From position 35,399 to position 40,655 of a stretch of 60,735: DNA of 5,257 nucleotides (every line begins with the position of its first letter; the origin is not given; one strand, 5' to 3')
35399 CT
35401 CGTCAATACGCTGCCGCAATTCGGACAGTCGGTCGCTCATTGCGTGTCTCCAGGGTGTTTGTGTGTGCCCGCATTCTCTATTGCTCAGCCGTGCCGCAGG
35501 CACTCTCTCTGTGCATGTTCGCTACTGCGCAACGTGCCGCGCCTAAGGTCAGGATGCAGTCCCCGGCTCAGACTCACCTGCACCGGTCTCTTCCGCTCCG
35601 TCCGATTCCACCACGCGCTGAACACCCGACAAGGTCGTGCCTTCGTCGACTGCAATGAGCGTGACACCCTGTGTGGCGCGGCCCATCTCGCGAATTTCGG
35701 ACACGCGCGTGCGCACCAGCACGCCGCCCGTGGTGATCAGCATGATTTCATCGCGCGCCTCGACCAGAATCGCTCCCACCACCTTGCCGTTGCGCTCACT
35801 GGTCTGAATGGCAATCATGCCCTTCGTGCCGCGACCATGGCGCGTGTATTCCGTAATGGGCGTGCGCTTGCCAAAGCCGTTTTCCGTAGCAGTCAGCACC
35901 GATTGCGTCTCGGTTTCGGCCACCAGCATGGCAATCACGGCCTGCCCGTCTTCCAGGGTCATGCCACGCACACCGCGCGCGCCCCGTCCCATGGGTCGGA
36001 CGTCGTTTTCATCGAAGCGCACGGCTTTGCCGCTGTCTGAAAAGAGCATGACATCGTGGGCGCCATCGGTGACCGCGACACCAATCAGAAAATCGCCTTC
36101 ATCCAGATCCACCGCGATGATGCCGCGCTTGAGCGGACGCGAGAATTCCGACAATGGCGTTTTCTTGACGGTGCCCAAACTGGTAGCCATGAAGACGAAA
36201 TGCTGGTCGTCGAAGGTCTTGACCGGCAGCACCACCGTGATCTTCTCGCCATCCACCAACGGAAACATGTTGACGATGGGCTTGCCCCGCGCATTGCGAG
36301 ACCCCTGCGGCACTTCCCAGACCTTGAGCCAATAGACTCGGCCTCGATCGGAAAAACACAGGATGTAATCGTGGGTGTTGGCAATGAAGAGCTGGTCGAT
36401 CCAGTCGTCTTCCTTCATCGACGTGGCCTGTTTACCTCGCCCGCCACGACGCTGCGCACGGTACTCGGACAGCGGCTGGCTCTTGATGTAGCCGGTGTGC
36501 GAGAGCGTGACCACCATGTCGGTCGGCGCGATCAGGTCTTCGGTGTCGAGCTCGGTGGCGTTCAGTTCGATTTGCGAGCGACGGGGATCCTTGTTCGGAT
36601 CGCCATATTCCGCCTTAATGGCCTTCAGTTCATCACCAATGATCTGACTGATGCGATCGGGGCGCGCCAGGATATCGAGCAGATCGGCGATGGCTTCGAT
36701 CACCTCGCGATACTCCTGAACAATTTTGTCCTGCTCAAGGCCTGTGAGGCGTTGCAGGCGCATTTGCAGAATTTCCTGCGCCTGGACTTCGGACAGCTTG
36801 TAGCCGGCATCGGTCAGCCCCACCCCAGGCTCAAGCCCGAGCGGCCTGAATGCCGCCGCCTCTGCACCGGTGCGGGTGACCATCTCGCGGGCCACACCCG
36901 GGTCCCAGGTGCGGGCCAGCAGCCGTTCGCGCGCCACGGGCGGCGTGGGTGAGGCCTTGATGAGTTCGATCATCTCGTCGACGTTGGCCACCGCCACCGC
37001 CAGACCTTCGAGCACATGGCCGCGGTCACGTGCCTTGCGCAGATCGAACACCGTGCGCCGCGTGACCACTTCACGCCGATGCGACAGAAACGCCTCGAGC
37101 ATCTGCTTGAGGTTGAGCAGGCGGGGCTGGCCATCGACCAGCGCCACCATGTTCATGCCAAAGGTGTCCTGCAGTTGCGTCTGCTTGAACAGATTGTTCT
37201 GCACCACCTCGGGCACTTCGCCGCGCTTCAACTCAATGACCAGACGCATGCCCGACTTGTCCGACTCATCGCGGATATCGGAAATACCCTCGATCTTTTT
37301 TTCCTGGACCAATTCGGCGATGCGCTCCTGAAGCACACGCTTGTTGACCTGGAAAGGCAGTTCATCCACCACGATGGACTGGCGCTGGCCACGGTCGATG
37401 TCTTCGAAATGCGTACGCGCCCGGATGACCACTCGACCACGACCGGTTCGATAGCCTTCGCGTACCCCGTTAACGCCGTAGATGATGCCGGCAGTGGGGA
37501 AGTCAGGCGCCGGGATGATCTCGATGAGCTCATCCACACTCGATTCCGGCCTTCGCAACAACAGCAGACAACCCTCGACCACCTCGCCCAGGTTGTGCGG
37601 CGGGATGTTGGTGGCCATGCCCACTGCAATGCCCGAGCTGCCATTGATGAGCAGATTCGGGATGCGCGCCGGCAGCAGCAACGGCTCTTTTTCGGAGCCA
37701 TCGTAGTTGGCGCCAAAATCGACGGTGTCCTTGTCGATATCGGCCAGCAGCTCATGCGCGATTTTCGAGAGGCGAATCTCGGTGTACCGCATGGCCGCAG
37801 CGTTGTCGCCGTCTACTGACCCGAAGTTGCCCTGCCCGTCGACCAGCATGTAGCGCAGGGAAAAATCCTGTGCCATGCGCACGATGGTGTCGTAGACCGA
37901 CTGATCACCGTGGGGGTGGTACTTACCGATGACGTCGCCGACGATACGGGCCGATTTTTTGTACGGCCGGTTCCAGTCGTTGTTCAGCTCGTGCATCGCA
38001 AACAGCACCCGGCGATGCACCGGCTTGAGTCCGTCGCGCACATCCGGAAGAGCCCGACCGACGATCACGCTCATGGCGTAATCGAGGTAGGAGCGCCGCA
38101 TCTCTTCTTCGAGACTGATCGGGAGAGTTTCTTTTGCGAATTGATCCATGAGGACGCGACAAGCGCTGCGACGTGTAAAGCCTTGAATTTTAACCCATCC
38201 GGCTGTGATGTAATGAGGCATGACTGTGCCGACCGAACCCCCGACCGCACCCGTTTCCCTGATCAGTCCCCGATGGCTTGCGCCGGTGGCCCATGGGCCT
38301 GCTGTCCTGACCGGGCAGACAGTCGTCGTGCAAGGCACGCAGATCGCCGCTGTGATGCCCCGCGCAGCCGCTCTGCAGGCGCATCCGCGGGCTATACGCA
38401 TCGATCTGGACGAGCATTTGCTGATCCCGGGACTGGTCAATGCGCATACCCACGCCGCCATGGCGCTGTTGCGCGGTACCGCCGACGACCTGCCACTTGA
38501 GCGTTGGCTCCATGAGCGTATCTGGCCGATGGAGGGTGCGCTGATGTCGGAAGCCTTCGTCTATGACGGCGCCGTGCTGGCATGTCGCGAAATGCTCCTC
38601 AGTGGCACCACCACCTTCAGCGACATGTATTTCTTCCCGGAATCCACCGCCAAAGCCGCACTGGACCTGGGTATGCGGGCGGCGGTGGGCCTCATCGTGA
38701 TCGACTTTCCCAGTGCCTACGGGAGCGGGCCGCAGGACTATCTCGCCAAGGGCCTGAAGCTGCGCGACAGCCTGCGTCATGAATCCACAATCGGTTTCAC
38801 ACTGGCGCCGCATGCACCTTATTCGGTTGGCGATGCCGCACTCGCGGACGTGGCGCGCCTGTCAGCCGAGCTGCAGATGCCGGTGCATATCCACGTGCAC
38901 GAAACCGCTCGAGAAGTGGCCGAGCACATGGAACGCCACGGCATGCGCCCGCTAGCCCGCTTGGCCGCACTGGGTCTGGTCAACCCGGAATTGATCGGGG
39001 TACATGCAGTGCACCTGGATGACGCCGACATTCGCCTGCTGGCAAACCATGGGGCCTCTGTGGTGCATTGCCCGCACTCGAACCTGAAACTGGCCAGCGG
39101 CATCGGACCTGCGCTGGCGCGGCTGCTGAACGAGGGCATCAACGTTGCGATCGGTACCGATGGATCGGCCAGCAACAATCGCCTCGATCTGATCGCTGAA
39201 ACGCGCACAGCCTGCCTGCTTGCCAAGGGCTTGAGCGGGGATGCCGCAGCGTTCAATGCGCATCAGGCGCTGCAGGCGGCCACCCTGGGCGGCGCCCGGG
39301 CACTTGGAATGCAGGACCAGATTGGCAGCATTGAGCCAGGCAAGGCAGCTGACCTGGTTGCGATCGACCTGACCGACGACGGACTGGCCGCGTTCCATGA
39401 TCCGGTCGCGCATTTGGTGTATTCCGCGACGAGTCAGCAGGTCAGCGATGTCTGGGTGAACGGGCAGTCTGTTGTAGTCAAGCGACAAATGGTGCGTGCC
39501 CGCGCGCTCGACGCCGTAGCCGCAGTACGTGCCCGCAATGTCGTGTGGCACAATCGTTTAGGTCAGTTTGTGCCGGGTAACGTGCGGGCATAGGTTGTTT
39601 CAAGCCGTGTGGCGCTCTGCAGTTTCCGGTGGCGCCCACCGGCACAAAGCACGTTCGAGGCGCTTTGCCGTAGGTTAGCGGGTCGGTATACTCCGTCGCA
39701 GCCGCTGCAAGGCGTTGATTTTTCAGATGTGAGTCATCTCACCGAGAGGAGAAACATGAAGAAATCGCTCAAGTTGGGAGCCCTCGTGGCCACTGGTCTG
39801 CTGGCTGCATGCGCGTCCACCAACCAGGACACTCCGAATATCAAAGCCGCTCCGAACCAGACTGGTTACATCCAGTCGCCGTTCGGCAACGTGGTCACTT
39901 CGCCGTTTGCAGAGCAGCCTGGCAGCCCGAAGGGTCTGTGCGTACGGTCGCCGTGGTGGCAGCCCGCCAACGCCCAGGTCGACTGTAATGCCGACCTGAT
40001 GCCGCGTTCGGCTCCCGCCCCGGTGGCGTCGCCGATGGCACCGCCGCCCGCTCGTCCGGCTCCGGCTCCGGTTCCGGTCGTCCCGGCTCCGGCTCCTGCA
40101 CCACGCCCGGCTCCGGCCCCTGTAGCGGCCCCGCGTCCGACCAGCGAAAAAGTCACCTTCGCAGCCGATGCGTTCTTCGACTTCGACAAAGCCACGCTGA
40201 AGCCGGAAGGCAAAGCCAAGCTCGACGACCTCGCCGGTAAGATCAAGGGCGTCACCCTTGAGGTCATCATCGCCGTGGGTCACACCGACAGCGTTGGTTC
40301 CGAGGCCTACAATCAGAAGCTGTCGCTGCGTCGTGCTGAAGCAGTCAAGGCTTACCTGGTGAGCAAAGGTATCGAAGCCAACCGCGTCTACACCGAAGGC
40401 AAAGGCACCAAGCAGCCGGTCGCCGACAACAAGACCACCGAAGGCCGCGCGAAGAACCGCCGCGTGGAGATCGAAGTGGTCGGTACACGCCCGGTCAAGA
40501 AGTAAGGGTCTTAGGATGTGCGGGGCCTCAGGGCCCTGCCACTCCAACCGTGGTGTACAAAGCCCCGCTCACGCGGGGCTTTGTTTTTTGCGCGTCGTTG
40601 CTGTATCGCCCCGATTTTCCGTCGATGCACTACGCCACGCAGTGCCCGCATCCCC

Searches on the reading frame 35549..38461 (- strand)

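Call 31: search_protein_families(library=ncbifam, proteins=[window:35549-38461:-], max_evalue=1e-20)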
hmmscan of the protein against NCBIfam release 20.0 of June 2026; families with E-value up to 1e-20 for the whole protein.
window:35549-38461:- (970 aa): 10 families
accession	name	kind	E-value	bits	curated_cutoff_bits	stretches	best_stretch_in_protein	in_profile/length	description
NF004043.1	PRK05560.1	equivalog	0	1260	902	1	113-949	3-797/798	DNA gyrase subunit A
TIGR01063.1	gyrA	equivalog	0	1190.5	877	1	114-951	3-799/800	DNA topoisomerase (ATP-hydrolyzing) subunit A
NF038098.1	GyrA_w_intein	exception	5.5e-270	899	1850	3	556-953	835-1229/1232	intein-containing DNA gyrase subunit A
NF004044.1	PRK05561.1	subfamily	2e-244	813.7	654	1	116-850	1-687/738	DNA topoisomerase (ATP-hydrolyzing)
TIGR01061.1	parC_Gpos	equivalog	1.4e-199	665.1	813.25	2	116-516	5-404/737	DNA topoisomerase IV subunit A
NF010586.0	PRK13979.1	equivalog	4.7e-196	653.6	1475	2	114-516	15-423/957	DNA topoisomerase IV subunit A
TIGR01062.1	parC_Gneg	equivalog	1.7e-166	555.4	628.9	1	115-507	4-395/735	DNA topoisomerase IV subunit A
NF007209.0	PRK09631.1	equivalog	7.8e-68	229.6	644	1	118-468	5-326/635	DNA topoisomerase IV subunit A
NF009397.0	PRK12758.1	equivalog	1.8e-66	224.7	780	1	119-471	25-350/870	DNA gyrase/topoisomerase IV subunit A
NF007208.0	PRK09630.1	equivalog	2.2e-43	148.9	598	1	119-452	6-310/479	DNA topoisomerase IV subunit A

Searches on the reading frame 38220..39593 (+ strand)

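Call 31: search_protein_families(library=ncbifam, proteins=[window:38220-39593:+], max_evalue=1e-20)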
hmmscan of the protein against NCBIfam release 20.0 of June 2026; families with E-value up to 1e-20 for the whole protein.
window:38220-39593:+ (457 aa): 22 families
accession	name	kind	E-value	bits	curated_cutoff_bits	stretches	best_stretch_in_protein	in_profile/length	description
NF006549.0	PRK09045.1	equivalog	5.4e-177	588.9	540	1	13-448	10-440/444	TRZ/ATZ family hydrolase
NF004701.0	PRK06038.1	equivalog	7.1e-103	344.6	609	1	33-424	24-407/432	N-ethylammeline chlorohydrolase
NF006252.0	PRK08393.1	equivalog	1.7e-96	323.8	617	1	59-425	43-405/424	N-ethylammeline chlorohydrolase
NF005557.0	PRK07228.1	equivalog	2.8e-92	309.7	522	1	32-428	21-422/445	5'-deoxyadenosine deaminase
NF005211.0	PRK06687.1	equivalog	7.1e-78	262.2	703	1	34-425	23-415/419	TRZ/ATZ family protein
NF006055.0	PRK08203.1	equivalog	4.8e-76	256.1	532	1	29-433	23-440/455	8-oxoguanine deaminase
NF012037.0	PRK15493.1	equivalog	1.7e-74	251.2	779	1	60-421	49-411/435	bifunctional S-methyl-5'-thioadenosine deaminase/S-adenosylhomocysteine deaminase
NF004995.0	PRK06380.1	subfamily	4e-68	230.3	567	1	60-417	44-397/418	metal-dependent hydrolase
NF006681.0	PRK09229.1-2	equivalog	1.1e-54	185.9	362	1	172-429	181-437/451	formimidoylglutamate deiminase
NF009059.0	PRK12393.1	equivalog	5.5e-52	177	543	1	194-425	208-437/460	amidohydrolase family protein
TIGR02967.1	guan_deamin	equivalog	7.9e-50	170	375.4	1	33-415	7-401/401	guanine deaminase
NF006056.0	PRK08204.1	subfamily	3.4e-47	161.2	391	1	33-433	25-430/449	hypothetical protein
NF005540.0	PRK07203.1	equivalog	6.4e-46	156.9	444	1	29-436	18-431/444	putative aminohydrolase SsnA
TIGR03314.1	Se_ssnA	subfamily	2.1e-45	155.4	455.5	1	29-428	17-424/441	putative selenium metabolism protein SsnA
NF004801.0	PRK06151.1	subfamily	7.5e-43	147.1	416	1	186-425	202-444/491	chlorohydrolase family protein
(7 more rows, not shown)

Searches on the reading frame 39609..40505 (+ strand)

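Call 82: search_protein_families(library=pfam, proteins=[window:39609-40505:+], max_evalue=0.00001)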
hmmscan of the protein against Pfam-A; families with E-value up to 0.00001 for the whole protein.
window:39609-40505:+ (298 aa): 1 family
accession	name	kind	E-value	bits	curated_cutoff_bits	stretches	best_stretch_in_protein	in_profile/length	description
PF00691.25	OmpA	-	2.7e-25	89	27.2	1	189-284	1-98/98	OmpA family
